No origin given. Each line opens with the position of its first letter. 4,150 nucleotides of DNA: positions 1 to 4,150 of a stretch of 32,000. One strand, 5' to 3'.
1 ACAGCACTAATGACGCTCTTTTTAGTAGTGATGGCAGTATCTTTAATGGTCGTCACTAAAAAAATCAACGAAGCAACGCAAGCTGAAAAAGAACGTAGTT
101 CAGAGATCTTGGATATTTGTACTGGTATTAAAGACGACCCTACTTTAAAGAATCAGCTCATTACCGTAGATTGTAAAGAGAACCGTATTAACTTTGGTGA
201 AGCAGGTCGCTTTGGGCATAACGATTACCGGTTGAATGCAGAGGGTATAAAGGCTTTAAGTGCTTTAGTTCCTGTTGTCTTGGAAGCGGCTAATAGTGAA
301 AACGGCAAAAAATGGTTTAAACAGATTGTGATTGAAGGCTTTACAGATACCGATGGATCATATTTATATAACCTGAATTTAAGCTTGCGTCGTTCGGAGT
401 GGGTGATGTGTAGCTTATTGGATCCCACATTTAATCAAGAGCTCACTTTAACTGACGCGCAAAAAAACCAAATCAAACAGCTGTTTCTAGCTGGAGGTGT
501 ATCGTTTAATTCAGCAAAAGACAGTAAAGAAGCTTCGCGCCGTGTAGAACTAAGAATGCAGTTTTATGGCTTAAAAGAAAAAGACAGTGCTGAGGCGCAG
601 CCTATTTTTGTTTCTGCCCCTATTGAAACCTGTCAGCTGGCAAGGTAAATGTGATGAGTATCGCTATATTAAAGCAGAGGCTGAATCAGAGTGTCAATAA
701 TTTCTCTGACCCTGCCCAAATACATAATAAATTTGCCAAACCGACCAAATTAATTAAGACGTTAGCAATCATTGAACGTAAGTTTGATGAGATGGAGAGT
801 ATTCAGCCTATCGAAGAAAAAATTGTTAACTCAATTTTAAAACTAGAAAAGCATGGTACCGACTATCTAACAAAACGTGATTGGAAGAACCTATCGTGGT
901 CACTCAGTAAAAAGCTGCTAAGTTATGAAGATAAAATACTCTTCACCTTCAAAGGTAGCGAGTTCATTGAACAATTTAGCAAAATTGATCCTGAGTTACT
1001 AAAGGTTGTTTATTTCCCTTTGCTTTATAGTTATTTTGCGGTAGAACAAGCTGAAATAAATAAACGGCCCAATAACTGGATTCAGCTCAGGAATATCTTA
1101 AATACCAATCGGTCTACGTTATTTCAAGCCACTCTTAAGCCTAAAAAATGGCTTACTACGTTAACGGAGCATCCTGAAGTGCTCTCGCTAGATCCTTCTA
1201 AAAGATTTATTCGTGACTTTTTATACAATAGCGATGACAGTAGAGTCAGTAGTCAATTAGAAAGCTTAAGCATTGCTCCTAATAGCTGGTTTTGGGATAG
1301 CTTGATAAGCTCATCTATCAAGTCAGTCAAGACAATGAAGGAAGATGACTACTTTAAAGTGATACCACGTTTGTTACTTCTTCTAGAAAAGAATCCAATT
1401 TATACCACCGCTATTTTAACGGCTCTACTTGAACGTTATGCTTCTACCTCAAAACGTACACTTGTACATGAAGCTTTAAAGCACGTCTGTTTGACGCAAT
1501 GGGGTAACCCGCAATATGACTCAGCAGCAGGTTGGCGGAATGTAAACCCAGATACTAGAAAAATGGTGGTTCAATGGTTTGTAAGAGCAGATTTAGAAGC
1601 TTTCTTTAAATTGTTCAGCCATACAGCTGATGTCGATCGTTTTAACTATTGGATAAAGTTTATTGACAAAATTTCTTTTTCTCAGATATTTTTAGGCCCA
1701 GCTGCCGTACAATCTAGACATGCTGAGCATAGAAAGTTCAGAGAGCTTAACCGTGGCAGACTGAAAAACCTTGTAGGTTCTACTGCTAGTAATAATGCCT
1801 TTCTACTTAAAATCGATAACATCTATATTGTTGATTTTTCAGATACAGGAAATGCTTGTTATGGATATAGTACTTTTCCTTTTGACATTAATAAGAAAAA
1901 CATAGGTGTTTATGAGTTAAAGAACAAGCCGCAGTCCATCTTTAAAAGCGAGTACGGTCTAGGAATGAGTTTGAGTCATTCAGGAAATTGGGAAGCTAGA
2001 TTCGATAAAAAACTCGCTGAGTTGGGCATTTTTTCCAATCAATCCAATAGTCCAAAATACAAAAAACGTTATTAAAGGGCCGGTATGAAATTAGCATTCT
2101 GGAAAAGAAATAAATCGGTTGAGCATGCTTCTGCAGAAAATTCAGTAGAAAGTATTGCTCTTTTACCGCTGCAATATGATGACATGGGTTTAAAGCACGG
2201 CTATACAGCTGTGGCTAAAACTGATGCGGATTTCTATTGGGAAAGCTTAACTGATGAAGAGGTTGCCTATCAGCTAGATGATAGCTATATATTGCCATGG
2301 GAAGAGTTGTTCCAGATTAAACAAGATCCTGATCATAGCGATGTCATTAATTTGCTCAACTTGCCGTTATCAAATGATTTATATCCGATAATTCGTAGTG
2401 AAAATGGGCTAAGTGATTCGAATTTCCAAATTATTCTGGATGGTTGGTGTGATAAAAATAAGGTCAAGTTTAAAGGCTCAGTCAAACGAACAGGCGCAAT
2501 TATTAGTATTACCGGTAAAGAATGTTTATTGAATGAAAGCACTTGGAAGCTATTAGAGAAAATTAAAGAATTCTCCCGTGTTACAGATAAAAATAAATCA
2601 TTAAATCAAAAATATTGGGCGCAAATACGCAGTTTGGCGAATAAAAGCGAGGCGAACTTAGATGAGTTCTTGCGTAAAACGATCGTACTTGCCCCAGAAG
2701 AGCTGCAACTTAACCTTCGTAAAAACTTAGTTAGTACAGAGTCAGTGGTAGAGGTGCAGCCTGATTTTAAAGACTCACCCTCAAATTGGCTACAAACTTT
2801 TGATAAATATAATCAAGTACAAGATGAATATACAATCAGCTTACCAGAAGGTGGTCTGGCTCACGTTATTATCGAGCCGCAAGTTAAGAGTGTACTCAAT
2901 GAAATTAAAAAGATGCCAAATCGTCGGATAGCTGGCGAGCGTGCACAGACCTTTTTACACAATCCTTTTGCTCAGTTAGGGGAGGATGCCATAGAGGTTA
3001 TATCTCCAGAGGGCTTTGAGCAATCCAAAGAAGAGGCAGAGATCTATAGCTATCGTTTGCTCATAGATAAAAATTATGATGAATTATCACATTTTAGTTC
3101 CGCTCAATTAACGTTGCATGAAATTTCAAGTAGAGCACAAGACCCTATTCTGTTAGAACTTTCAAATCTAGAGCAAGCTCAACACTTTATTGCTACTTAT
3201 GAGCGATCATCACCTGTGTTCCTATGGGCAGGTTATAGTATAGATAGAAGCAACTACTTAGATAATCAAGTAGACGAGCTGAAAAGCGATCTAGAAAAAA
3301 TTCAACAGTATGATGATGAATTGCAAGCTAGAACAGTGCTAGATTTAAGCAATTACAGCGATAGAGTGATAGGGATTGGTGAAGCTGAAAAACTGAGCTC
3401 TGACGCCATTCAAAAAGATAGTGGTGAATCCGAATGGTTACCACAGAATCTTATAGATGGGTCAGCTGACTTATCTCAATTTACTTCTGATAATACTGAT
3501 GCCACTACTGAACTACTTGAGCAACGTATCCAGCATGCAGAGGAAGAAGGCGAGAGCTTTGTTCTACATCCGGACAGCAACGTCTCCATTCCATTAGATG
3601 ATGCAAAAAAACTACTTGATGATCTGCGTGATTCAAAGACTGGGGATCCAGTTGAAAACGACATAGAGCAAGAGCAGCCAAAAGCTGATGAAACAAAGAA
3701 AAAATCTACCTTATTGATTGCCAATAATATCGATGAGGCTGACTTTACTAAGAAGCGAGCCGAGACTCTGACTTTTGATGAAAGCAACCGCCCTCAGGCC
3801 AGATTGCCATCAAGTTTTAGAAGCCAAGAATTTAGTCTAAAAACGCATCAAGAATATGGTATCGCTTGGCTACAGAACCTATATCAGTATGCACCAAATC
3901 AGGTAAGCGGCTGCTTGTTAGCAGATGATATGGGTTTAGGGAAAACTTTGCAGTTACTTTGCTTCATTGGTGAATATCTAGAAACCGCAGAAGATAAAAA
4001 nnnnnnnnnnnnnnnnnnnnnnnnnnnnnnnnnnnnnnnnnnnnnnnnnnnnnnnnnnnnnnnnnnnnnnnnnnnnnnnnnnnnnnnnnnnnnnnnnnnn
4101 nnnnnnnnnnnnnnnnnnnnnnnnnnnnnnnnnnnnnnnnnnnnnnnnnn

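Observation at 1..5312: Type I Zorya anti-phage system (zorB-zorC-zorD; zorA expected just upstream of the window)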

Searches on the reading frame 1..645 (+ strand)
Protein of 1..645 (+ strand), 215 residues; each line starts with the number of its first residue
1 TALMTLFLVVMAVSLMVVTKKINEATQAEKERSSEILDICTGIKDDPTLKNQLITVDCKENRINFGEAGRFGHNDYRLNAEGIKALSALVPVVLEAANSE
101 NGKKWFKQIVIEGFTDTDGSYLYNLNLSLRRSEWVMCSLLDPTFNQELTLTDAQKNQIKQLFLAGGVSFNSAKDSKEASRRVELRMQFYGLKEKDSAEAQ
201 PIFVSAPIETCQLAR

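Call 4: search_protein_families(library=padloc, proteins=[window:1-645:+], max_evalue=0.01)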
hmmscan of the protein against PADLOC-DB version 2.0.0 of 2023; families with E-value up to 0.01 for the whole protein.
window:1-645:+ (215 aa): 6 families
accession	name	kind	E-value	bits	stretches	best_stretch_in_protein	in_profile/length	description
PDLC00611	ZorB1|ZorB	-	8.3e-89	295.4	1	1-214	29-239/240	MotB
PDLC00609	ZorB1|ZorB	-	1.5e-27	94.6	1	2-188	28-216/232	MotB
PDLC00641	ZorB2|ZorB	-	1.8e-10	38.9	1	1-186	25-222/238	MotB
PDLC00608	ZorB1|ZorB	-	9.5e-09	32.9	1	3-188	28-227/243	MotB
PDLC00612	ZorB1|ZorB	-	2.2e-08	32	1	18-188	85-268/293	MotB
PDLC00610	ZorB1|ZorB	-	0.00013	19.7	1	7-189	34-237/254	MotB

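Call 5: search_protein_families(library=pfam, proteins=[window:1-645:+], max_evalue=0.01)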
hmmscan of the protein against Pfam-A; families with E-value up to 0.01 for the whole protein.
window:1-645:+ (215 aa): 1 family
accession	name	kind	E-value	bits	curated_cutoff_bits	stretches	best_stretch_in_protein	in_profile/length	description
PF00691.25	OmpA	-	1.1e-06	29.3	27.2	1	71-139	2-64/98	OmpA family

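Call 9: search_solved_structures(query=window:1-645:+, max_evalue=0.01, show_alignments=1)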
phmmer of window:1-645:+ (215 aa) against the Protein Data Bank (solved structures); distinct sequences matched with E-value up to 0.01: 1.
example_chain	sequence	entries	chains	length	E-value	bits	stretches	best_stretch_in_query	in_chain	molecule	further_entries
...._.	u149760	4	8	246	1.3e-77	263.2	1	1-213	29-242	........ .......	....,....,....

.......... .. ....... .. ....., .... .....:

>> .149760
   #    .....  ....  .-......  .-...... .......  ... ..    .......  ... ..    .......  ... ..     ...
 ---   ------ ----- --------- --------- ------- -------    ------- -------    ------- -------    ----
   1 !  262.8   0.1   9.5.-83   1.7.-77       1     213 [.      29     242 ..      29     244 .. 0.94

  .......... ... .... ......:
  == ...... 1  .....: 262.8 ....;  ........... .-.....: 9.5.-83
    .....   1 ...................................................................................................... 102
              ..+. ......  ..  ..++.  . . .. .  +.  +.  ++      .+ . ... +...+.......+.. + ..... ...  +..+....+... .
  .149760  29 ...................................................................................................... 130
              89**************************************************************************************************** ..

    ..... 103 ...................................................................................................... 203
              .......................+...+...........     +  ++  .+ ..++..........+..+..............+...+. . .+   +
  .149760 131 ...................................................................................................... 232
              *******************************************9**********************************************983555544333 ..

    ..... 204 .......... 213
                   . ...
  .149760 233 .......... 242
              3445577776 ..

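Call 46: search_protein_families(library=ncbifam, proteins=[window:1-645:+], max_evalue=0.001)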
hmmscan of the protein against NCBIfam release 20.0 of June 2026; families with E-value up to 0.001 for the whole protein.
window:1-645:+ (215 aa): 7 families
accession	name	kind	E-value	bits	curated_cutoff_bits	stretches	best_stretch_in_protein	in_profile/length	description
NF041788.1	anti-phage_ZorB1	equivalog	5.8e-113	376.3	400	1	1-213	29-242/243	type I Zorya anti-phage system protein ZorB1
NF053611.1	YiaD_Gzip_OmpA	equivalog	1.2e-06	28.4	175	1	59-184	92-204/206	YiaD family glycine zipper/OmpA-like lipoprotein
NF053613.1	OMP_toxin_LptF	equivalog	1.2e-05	25.1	400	1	107-151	173-217/256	lipotoxin F family OmpA-related lipoprotein LptF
NF053585.1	OMP_LP_YfiB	equivalog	2.8e-05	24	128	1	106-146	87-127/163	outer membrane lipoprotein YfiB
NF033763.1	exchanger_TraB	exception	4.6e-05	21.6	700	1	86-147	404-465/522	outer membrane exchange protein TraB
NF047726.1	AutTranAdhPGAsTpgA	equivalog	0.00025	20.3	350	1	78-149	163-231/268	trimeric autotransporter adhesin/peptidogylcan-associated protein TpgA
TIGR02802.1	Pal_lipo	equivalog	0.00093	19.3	125.35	0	101-139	26-64/104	peptidoglycan-associated lipoprotein Pal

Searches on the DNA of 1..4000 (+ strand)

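Call 26: search_dna_similar(query=window:1-4000:+, collection=ecoli_genomes, mode=distant, max_rows=8)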
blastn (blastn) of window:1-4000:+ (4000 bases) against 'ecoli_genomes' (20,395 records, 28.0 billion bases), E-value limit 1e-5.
Records with a match: 48; places in all: 48; records where one place covers at least 80% of the query: 0.
Genomes with a match: 48 of 5426; with a place that covers at least 80% of the query: 0. Places per genome that has any: lowest 1, median 1, highest 1. On chromosomes: 48 places; on plasmids: 0.
Best place of each record, by identity: 60-80% 48.
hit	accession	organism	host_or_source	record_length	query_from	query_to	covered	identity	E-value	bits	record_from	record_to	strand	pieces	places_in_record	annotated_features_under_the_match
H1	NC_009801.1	Escherichia coli O139:H28 str. E24377A strain E24377A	-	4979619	166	413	6%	73.8%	5e-31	147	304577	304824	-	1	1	zorB1: type I Zorya anti-phage system protein ZorB1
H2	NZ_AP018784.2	Escherichia coli strain SK1144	-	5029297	166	413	6%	72.9%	6e-30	143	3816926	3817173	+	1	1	zorB1: type I Zorya anti-phage system protein ZorB1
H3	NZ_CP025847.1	Escherichia coli strain 602354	Homo sapiens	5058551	166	413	6%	72.9%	6e-30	143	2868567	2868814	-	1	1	zorB1: type I Zorya anti-phage system protein ZorB1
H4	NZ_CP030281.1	Escherichia coli strain E308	Broiler chicken farm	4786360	166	413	6%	72.9%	6e-30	143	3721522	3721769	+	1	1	zorB1: type I Zorya anti-phage system protein ZorB1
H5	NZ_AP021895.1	Escherichia coli strain 2018-11-3CC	Homo sapiens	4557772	166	413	6%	72.9%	6e-30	143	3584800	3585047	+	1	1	zorB1: type I Zorya anti-phage system protein ZorB1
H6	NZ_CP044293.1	Escherichia coli strain P276M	Healthy human (stool)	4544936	166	413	6%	72.9%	6e-30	143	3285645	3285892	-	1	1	zorB1: type I Zorya anti-phage system protein ZorB1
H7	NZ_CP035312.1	Escherichia coli strain D72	pig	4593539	166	413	6%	72.9%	6e-30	143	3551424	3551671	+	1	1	zorB1: type I Zorya anti-phage system protein ZorB1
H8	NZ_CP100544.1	Escherichia coli strain LH09-a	Gallus gallus domesticus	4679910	166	413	6%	72.9%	6e-30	143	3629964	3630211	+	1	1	zorB1: type I Zorya anti-phage system protein ZorB1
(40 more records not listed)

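Call 28: get_annotated_region(hit=H1, flank=8000)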
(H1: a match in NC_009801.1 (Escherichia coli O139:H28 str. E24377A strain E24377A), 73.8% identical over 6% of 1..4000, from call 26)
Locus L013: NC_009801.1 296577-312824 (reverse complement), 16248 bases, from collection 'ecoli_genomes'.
description: Escherichia coli O139:H28 str. E24377A, complete sequence
organism: Escherichia coli O139:H28 str. E24377A strain E24377A (NCBI taxid 331111)
replicon: chromosome; assembly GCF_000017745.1
host: -; source: -; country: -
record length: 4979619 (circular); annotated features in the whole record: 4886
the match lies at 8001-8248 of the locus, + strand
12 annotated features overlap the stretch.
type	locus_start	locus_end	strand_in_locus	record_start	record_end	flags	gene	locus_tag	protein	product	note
CDS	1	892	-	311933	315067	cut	-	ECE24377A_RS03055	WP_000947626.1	type I restriction endonuclease subunit R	-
CDS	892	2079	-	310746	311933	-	-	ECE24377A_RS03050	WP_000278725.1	DUF4268 domain-containing protein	-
CDS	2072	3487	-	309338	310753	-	-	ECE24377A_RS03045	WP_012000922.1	restriction endonuclease subunit S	-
CDS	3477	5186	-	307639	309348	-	-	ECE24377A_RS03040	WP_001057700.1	type I restriction-modification system subunit M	-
CDS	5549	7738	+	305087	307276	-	zorA1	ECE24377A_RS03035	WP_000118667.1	type I Zorya anti-phage system protein ZorA1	-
CDS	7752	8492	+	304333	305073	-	zorB1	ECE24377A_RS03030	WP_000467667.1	type I Zorya anti-phage system protein ZorB1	-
CDS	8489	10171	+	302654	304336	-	zorC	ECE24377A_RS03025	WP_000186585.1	type I Zorya anti-phage system protein ZorC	-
CDS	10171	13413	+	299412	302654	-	zorD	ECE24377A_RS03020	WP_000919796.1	type I Zorya anti-phage system protein ZorD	-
CDS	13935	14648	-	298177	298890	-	-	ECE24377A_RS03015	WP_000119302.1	hypothetical protein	-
CDS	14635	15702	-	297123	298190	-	-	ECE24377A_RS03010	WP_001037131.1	YagK/YfjJ domain-containing protein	-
CDS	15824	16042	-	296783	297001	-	-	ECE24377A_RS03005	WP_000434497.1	helix-turn-helix transcriptional regulator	-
CDS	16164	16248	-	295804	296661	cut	-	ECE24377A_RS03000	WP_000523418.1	hypothetical protein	-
